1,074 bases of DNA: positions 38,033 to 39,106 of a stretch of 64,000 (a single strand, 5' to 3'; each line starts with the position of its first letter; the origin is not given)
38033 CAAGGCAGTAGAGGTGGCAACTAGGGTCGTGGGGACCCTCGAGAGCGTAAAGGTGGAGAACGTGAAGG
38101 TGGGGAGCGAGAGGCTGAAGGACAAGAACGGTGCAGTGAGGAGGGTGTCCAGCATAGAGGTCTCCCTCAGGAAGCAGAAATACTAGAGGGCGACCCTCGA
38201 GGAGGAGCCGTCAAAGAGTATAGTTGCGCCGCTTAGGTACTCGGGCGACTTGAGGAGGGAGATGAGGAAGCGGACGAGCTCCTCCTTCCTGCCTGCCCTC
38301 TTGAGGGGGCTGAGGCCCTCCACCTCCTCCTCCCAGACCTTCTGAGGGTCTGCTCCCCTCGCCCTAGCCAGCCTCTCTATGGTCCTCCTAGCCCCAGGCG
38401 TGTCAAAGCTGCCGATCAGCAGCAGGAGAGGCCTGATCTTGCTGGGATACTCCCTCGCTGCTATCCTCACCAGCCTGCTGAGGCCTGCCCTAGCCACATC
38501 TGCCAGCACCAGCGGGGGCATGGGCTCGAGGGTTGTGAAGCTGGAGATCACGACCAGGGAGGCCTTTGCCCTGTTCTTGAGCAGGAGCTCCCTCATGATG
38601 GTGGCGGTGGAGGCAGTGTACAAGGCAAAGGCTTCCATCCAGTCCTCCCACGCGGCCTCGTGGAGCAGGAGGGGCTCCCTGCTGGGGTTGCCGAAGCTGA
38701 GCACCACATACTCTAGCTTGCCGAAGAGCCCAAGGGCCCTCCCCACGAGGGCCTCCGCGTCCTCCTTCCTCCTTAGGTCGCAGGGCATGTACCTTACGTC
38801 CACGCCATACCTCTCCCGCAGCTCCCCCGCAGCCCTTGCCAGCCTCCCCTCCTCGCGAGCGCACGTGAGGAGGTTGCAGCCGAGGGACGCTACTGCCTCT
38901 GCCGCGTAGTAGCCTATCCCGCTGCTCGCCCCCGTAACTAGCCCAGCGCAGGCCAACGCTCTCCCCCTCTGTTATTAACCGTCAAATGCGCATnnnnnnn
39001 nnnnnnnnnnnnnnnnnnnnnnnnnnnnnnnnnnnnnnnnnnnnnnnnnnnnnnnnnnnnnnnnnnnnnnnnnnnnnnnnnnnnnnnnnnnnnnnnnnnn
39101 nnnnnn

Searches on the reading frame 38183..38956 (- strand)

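Call 14: search_protein_families(library=pfam, proteins=[window:38183-38956:-], max_evalue=0.001)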
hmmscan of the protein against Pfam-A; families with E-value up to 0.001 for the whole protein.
window:38183-38956:- (257 aa): 3 families
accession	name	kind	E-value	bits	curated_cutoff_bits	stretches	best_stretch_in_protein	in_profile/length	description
PF13561.12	adh_short_C2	-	1.2e-24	87.7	27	1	9-250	1-233/236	Enoyl-(Acyl carrier protein) reductase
PF00106.31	adh_short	-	2.1e-21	76.8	26.6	1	6-190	4-188/195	short chain dehydrogenase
PF08659.16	KR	-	2.7e-05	24.6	22.6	1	6-141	4-138/180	KR domain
